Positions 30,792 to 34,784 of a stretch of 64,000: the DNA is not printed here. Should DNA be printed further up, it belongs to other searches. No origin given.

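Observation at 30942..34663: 1230-aa surface protein combining a cysteine-free C-type-lectin-like domain, a LamG domain, three PPC domains and Ca-binding loops, with a strong TATA box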

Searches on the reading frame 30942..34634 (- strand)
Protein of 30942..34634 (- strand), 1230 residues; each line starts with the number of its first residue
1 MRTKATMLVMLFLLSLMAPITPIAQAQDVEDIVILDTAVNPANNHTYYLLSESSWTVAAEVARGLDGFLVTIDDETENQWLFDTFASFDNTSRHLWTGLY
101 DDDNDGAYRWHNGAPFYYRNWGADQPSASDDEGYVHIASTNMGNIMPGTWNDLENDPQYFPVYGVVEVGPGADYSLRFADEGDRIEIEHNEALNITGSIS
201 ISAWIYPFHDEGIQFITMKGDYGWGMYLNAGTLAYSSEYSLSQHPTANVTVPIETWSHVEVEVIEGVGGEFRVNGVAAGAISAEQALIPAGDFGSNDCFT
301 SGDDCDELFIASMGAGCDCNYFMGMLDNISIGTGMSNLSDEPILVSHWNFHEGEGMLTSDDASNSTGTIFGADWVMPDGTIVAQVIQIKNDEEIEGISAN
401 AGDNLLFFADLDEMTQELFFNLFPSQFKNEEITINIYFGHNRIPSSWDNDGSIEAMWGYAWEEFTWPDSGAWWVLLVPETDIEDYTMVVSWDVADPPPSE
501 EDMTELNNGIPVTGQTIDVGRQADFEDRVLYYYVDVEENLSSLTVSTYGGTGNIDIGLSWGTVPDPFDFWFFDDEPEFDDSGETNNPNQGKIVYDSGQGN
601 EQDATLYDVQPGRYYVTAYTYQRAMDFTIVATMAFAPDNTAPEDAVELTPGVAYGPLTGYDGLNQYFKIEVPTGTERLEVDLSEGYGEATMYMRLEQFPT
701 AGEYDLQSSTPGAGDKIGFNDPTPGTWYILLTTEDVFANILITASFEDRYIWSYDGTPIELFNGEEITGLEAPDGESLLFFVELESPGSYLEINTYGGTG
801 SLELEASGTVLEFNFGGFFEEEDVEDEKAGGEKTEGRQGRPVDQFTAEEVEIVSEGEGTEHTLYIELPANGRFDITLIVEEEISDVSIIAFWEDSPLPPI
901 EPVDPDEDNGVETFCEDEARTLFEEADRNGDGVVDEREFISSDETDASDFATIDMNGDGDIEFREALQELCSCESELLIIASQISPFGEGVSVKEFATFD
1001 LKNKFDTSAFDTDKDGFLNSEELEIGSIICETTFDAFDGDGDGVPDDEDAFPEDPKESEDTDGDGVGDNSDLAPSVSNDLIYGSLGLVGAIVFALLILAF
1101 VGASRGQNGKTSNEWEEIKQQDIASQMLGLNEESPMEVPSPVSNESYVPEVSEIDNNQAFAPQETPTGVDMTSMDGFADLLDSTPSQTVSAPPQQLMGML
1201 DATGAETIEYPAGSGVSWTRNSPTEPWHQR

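Call 4: search_protein_families(library=pfam, proteins=[window:30942-34634:-], max_evalue=1)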
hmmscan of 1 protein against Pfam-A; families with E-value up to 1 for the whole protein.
window:30942-34634:- (1230 aa): 7 families
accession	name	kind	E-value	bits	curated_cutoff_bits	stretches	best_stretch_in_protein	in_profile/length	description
PF04151.21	PPC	-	3.4e-15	57.1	25.9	2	665-732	3-69/70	Bacterial pre-peptidase C-terminal domain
PF00059.27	Lectin_C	-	4.6e-07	31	22.6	1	53-144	3-86/107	Lectin C-type domain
PF13499.12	EF-hand_7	-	2.8e-05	24.8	30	1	913-940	36-63/67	EF-hand domain pair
PF13202.12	EF-hand_5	-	0.00013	21.7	25.9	3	921-939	3-21/25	EF hand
PF13833.12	EF-hand_8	-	0.0012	19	28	1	916-940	24-48/54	EF-hand domain pair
PF00036.39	EF-hand_1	-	0.0014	18.5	25.4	2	919-940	2-23/29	EF hand domain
PF13405.12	EF-hand_6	-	0.17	12.1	25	2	919-940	2-23/30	EF-hand domain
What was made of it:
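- On C-type lectin-like domain (Pfam PF00059 Lectin_C): 31.0 bits against a cut-off of 22.6, residues 53-144 (call 4).
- On EF-hand: In the full-length scan the scores fall below the cut-offs (call 4).
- Checked: Pfam Lectin_C: 31.0 bits against a gathering cut-off of 22.6 (call 4).
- PPC domains typically occur at the C-termini of secreted peptidases, as the Pfam PF04151 name indicates (call 4).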

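Call 5: search_protein_families(library=ncbifam, proteins=[window:30942-34634:-], max_evalue=1)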
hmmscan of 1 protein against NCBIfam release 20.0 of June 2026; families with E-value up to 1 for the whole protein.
window:30942-34634:- (1230 aa): 4 families
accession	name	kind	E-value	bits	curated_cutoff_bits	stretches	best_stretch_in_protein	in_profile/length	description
NF041410.1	XopAW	subfamily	0.0049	16.7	120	1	911-966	100-158/235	XopAW family type III secretion system calcium-binding effector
NF053806.1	lanmdlnLanM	equivalog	0.012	15.7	135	1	898-966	28-95/132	lanmodulin LanM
NF052521.1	TafC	equivalog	0.016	14.4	410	1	173-209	192-228/373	TafC family fimbrial protein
NF047638.1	throspo3_MtsC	equivalog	0.017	14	350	1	1035-1079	63-108/428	cell-cell cohesion MYXO-CTERM protein MtsC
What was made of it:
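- On PGF-CTERM archaeosortase A substrate (TIGR04126-type signal): No PGF-CTERM model appeared in the NCBIfam scan (call 5).
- It does not resemble any known S-layer protein family (calls 4, 5).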

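Call 9: find_homologous_proteins(query=window:30942-34634:-, max_evalue=0.001)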
Query window:30942-34634:- (1230 aa): 328 proteins with E <= 0.001 among 8000 candidates; the best 120 are listed.
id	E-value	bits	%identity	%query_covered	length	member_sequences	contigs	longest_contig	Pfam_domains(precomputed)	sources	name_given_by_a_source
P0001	0.0e+0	2802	99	100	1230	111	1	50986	PF04151.22,PF00059.28,PF13499.13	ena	-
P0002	0.0e+0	2191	76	100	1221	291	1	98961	PF04151.22,PF00059.28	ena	-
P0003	0.0e+0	2133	74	100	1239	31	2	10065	PF04151.22,PF00059.28,PF13499.13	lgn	-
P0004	0.0e+0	2087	73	100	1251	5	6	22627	PF04151.22,PF00059.28,PF13499.13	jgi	jgi:hypothetical protein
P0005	0.0e+0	2012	70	100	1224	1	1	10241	PF04151.22,PF00059.28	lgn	-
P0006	0.0e+0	1989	70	100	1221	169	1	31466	PF13405.13,PF04151.22,PF00059.28,PF13499.13,PF00036.39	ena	-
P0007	0.0e+0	1959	68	100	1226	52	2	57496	PF04151.22,PF00059.28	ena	-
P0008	0.0e+0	1942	69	100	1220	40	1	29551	PF04151.22,PF00059.28,PF13499.13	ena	-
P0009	0.0e+0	1873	66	100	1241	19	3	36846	PF04151.22,PF00059.28,PF13499.13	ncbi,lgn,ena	-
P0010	0.0e+0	1741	75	82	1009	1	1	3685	PF04151.22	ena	-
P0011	0.0e+0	1560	58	100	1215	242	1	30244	PF04151.22,PF00059.28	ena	-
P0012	0.0e+0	1550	57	100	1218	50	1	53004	PF04151.22,PF00059.28,PF13499.13,PF13202.13,PF00036.39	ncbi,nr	ncbi:hypothetical protein N9L86_02870 [Euryarchaeota archaeon]|nr:hypothetical protein [Euryarchaeot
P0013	0.0e+0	1543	56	100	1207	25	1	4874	PF04151.22,PF00059.28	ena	-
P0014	0.0e+0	1536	56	100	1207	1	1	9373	PF04151.22,PF00059.28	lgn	-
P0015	0.0e+0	1536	57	100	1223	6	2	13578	PF04151.22,PF00059.28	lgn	-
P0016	0.0e+0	1535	57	100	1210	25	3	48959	PF04151.22,PF00059.28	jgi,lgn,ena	-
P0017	0.0e+0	1531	57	100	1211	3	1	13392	PF04151.22,PF00059.28,PF13202.13,PF00036.39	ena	-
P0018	0.0e+0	1527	55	100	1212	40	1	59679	PF04151.22,PF00059.28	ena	-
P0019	0.0e+0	1525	55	100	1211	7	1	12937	PF04151.22,PF00059.28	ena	-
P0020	0.0e+0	1525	56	100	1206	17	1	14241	PF04151.22,PF00059.28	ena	-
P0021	0.0e+0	1524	57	98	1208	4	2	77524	PF04151.22,PF00059.28,PF13202.13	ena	-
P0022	0.0e+0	1523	56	100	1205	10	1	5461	PF04151.22,PF00059.28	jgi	jgi:hypothetical protein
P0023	0.0e+0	1523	56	100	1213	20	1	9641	PF04151.22,PF00059.28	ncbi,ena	-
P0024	0.0e+0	1522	56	99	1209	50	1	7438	PF04151.22,PF00059.28,PF13385.14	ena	-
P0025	0.0e+0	1520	56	100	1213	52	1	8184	PF04151.22,PF00059.28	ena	-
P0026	0.0e+0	1519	56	98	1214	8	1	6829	PF04151.22,PF00059.28,PF13499.13,PF13202.13,PF00036.39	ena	-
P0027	0.0e+0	1514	56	99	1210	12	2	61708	PF04151.22,PF00059.28,PF13385.14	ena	-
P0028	0.0e+0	1509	55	100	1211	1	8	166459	PF04151.22,PF00059.28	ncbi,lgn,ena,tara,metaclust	tara:strand:+ start:2370 stop:6005 length:3636 start_codon:yes stop_codon:yes gene_type:complete|met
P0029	0.0e+0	1505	56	100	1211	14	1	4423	PF04151.22,PF00059.28,PF13385.14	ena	-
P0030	0.0e+0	1496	54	100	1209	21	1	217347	PF04151.22,PF00059.28,PF13385.14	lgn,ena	-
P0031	0.0e+0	1487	55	100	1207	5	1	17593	PF04151.22,PF00059.28,PF13385.14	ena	-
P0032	0.0e+0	1462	79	63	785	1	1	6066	PF04151.22,PF00059.28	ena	-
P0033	0.0e+0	1461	53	100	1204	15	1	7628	PF04151.22,PF00059.28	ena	-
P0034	0.0e+0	1451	53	100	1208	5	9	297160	PF04151.22,PF00059.28,PF13385.14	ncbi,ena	-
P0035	0.0e+0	1445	54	100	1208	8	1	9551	PF04151.22,PF00059.28,PF13499.13,PF13202.13,PF00036.39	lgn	-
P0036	0.0e+0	1440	53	100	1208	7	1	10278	PF04151.22,PF00059.28,PF13385.14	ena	-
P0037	0.0e+0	1423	54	100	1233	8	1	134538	PF04151.22,PF00059.28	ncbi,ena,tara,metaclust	tara:strand:+ start:6773 stop:10474 length:3702 start_codon:yes stop_codon:yes gene_type:complete|me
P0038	0.0e+0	1411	53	100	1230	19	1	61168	PF04151.22,PF00059.28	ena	-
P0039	0.0e+0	1407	53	100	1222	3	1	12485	PF04151.22,PF00059.28,PF13385.14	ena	-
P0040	0.0e+0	1403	53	100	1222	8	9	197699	PF04151.22,PF00059.28,PF13385.14,PF00036.39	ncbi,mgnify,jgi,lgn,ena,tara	mgnify:FL=1|tara:strand:+ start:9213 stop:12881 length:3669 start_codon:yes stop_codon:yes gene_type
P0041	0.0e+0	1403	53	100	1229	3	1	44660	PF04151.22,PF00059.28,PF13385.14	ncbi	-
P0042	0.0e+0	1400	53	100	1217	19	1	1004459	PF04151.22,PF00059.28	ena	-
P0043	0.0e+0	1395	52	100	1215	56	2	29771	PF04151.22,PF00059.28,PF13385.14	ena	-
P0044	0.0e+0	1387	53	100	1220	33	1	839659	PF04151.22,PF00059.28,PF13385.14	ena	-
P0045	0.0e+0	1378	53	100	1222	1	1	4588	PF04151.22,PF00059.28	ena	-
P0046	0.0e+0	1376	75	66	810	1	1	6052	PF04151.22,PF13499.13,PF13202.13,PF00036.39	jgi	jgi:hypothetical protein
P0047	0.0e+0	1375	52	100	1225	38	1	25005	PF04151.22,PF00059.28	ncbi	-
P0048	0.0e+0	1374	52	100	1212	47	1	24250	PF04151.22,PF00059.28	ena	-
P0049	0.0e+0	1371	52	100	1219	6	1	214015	PF04151.22,PF00059.28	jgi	-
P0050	0.0e+0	1366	51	100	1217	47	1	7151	PF04151.22,PF00059.28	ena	-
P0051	0.0e+0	1366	52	100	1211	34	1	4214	PF04151.22,PF00059.28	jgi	jgi:hypothetical protein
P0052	0.0e+0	1363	52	98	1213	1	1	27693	PF04151.22,PF00059.28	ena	-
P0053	0.0e+0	1360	51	100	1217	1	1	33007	PF04151.22,PF00059.28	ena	-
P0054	0.0e+0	1360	51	100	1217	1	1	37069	PF04151.22,PF00059.28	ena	-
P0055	0.0e+0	1359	51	100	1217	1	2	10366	PF04151.22,PF00059.28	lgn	-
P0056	0.0e+0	1357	51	100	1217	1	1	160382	PF04151.22,PF00059.28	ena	-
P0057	0.0e+0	1357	51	100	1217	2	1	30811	PF04151.22,PF00059.28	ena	-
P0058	0.0e+0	1357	52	98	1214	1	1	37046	PF04151.22,PF00059.28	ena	-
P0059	0.0e+0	1357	51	100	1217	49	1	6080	PF04151.22,PF00059.28,PF13385.14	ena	-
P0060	0.0e+0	1357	51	100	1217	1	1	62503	PF04151.22,PF00059.28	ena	-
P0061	0.0e+0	1357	52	100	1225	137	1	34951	PF04151.22,PF00059.28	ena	-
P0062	0.0e+0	1356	51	100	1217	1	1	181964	PF04151.22,PF00059.28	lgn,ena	-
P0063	0.0e+0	1356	51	100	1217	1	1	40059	PF04151.22,PF00059.28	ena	-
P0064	0.0e+0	1355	51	100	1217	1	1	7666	PF04151.22,PF00059.28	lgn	-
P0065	0.0e+0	1354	52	99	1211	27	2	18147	PF13405.13,PF04151.22,PF00059.28,PF13499.13,PF13385.14,PF00036.39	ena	-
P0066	0.0e+0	1354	51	100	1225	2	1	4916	PF04151.22,PF00059.28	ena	-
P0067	0.0e+0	1354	52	100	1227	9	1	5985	PF04151.22,PF00059.28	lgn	-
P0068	0.0e+0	1352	51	99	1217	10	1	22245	PF04151.22,PF00059.28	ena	-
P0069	0.0e+0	1348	51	99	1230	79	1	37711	PF04151.22,PF00059.28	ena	-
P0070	0.0e+0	1347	51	100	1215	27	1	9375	PF04151.22,PF00059.28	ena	-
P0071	0.0e+0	1344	51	100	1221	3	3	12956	PF04151.22,PF00059.28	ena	-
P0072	0.0e+0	1342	52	98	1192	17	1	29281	PF04151.22,PF00059.28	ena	-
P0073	0.0e+0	1336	74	65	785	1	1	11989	PF04151.22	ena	-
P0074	0.0e+0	1330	51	98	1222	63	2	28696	PF04151.22,PF00059.28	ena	-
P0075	0.0e+0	1330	50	100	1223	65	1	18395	PF04151.22,PF00059.28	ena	-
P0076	0.0e+0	1328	51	100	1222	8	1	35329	PF04151.22,PF00059.28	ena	-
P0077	0.0e+0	1327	51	100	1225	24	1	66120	PF04151.22,PF00059.28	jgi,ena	-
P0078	0.0e+0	1318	51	100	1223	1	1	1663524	PF04151.22,PF00059.28,PF13385.14,PF00036.39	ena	-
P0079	0.0e+0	1318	51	100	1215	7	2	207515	PF04151.22,PF00059.28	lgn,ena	-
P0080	0.0e+0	1317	51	100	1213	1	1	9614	PF04151.22,PF00059.28,PF13385.14,PF00036.39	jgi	jgi:hypothetical protein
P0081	0.0e+0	1317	51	100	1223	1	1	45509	PF04151.22,PF00059.28,PF13385.14,PF00036.39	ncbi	-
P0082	0.0e+0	1317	51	100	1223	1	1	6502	PF04151.22,PF00059.28,PF13385.14,PF00036.39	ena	-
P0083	0.0e+0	1316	50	100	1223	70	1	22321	PF04151.22,PF00059.28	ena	-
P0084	0.0e+0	1316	51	100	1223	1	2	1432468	PF04151.22,PF00059.28,PF13385.14,PF00036.39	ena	-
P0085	0.0e+0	1316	50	100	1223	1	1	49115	PF04151.22,PF00059.28,PF13385.14,PF00036.39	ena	-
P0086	0.0e+0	1316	51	100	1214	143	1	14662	PF04151.22,PF00059.28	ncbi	-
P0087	0.0e+0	1316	50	100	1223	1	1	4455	PF04151.22,PF00059.28,PF13385.14,PF00036.39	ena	-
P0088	0.0e+0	1315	50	100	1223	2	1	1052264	PF04151.22,PF00059.28,PF13385.14,PF00036.39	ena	-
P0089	0.0e+0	1314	50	100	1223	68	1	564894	PF04151.22,PF00059.28,PF13385.14,PF00036.39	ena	-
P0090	0.0e+0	1314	50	100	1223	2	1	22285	PF04151.22,PF00059.28,PF13385.14,PF00036.39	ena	-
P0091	0.0e+0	1313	50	100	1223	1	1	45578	PF04151.22,PF00059.28,PF13385.14,PF00036.39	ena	-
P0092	0.0e+0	1312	50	100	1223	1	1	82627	PF04151.22,PF00059.28,PF13385.14,PF00036.39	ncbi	ncbi:MAG: pre-peptidase C-terminal domain-containing protein [Candidatus Poseidoniaceae archaeon]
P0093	0.0e+0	1308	50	100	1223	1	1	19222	PF04151.22,PF00059.28,PF13385.14,PF00036.39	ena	-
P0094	0.0e+0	1304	50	100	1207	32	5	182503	PF04151.22,PF00059.28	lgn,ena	-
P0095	0.0e+0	1302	50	98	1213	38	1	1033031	PF04151.22,PF00059.28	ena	-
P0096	0.0e+0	1269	50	98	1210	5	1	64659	PF04151.22,PF00059.28,PF13202.13,PF00036.39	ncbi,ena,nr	ncbi:MAG: pre-peptidase C-terminal domain-containing protein [Candidatus Poseidonia sp.]|nr:pre-pept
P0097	0.0e+0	1244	48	100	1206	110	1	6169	PF04151.22,PF00059.28,PF13202.13,PF00036.39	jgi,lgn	jgi:hypothetical protein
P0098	0.0e+0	1242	49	98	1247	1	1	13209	PF13405.13,PF04151.22,PF00059.28,PF13499.13,PF13202.13,PF00036.39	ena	-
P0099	0.0e+0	1242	49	98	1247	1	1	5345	PF13405.13,PF04151.22,PF00059.28,PF13499.13,PF13202.13,PF00036.39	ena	-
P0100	0.0e+0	1242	49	98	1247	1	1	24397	PF13405.13,PF04151.22,PF00059.28,PF13499.13,PF13202.13,PF00036.39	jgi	-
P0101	0.0e+0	1240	49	98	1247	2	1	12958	PF13405.13,PF04151.22,PF00059.28,PF13499.13,PF13202.13,PF00036.39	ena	-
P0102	0.0e+0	1240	49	98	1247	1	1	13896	PF13405.13,PF04151.22,PF00059.28,PF13499.13,PF13202.13,PF00036.39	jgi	-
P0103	0.0e+0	1239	49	98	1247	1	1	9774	PF13405.13,PF04151.22,PF00059.28,PF13499.13,PF13202.13,PF00036.39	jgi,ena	-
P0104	0.0e+0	1239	49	98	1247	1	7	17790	PF13405.13,PF04151.22,PF00059.28,PF13499.13,PF13202.13,PF00036.39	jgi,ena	jgi:hypothetical protein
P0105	0.0e+0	1239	49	98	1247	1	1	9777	PF13405.13,PF04151.22,PF00059.28,PF13499.13,PF13202.13,PF00036.39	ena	-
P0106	0.0e+0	1236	49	93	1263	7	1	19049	PF04151.22,PF00059.28,PF13202.13,PF00036.39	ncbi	-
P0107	0.0e+0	1232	48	100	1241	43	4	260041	PF04151.22,PF00059.28,PF13385.14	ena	-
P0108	0.0e+0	1229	50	93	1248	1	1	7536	PF04151.22,PF00059.28,PF13499.13,PF13202.13,PF00036.39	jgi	-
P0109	0.0e+0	1227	47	99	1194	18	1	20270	PF04151.22,PF00059.28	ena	-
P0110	0.0e+0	1227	50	93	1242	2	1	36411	PF13405.13,PF04151.22,PF00059.28,PF13202.13,PF00036.39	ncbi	-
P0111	0.0e+0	1227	49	94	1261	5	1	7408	PF13405.13,PF04151.22,PF00059.28,PF13499.13,PF13202.13,PF00036.39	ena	-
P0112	0.0e+0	1224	46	69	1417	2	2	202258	PF04151.22,PF00059.28,PF13499.13,PF13202.13,PF00036.39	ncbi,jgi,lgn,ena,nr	ncbi:MAG: lectin-like protein [archaeon]|nr:lectin-like protein [archaeon] MDA1130745.1 lectin-like 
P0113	0.0e+0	1224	49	94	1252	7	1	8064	PF04151.22,PF00059.28,PF13499.13,PF13202.13,PF00036.39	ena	-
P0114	0.0e+0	1223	47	100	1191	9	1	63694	PF04151.22,PF00059.28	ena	-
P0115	0.0e+0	1221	50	93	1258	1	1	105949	PF13405.13,PF04151.22,PF00059.28,PF13499.13,PF13833.13,PF13202.13,PF00036.39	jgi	jgi:hypothetical protein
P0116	0.0e+0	1220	48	100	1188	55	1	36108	PF04151.22,PF00059.28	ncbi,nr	ncbi:MAG: pre-peptidase C-terminal domain-containing protein [Candidatus Poseidonia sp.]|nr:pre-pept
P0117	0.0e+0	1216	48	100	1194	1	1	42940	PF04151.22,PF00059.28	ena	-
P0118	0.0e+0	1215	48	100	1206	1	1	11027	PF04151.22,PF00059.28,PF13202.13,PF00036.39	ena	-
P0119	0.0e+0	1214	47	100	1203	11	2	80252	PF04151.22,PF00059.28,PF13202.13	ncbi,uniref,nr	ncbi:MAG: pre-peptidase C-terminal domain-containing protein [Candidatus Poseidonia sp.]|uniref:pre-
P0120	0.0e+0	1214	47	100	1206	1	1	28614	PF04151.22,PF00059.28,PF13202.13,PF00036.39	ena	-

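Call 17: find_encoding_contigs(protein=P0119, flank=8000, max_places=3)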
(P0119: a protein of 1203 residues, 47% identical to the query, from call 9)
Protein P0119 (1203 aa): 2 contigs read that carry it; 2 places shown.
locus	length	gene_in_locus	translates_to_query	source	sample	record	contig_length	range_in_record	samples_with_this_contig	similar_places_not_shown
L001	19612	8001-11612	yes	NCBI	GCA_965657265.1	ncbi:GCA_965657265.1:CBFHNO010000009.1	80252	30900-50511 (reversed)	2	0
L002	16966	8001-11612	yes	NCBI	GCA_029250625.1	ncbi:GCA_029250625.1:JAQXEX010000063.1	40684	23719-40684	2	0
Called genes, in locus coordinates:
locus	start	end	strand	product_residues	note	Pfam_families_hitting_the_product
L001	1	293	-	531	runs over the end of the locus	PF03215:Rad17, PF05496:RuvB_N (weak), PF13191:AAA_16 (weak), PF13401:AAA_22 (faint), PF13604:AAA_30 (weak), PF00004:AAA, PF07728:AAA_5 (faint), PF13173:AAA_14 (weak)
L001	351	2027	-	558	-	PF00587:tRNA-synt_2b (weak), PF03129:HGTP_anticodon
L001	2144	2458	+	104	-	PF12797:Fer4_2 (faint), PF12838:Fer4_7 (faint), PF14697:Fer4_21 (weak), PF25160:LdpA_Fe-S-bd (faint), PF00037:Fer4 (weak), PF13237:Fer4_10 (weak), PF13187:Fer4_9, PF00037:Fer4 (weak), +2 more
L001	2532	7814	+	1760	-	PF00270:DEAD, PF04851:ResIII, PF00271:Helicase_C, PF19306:WHD_Lhr, PF08494:DEAD_assoc, PF06224:AlkZ-like (faint)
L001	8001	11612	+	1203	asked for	PF00059:Lectin_C, PF04151:PPC, PF13202:EF-hand_5 (faint)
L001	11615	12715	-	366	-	PF00724:Oxidored_FMN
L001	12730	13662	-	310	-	-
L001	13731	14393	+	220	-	-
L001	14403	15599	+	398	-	PF22641:TiaS_TCKD, PF08489:TiaS_FLD, PF23783:Zn_ribbon_TiaS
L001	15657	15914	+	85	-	-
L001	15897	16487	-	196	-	-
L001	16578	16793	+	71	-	-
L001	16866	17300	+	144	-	-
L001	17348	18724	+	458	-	PF00206:Lyase_1, PF10397:ADSL_C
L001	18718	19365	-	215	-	PF01902:Diphthami_syn_2_N, PF28410:Diphthami_syn_2_C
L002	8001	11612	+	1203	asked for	PF00059:Lectin_C, PF04151:PPC, PF13202:EF-hand_5 (faint)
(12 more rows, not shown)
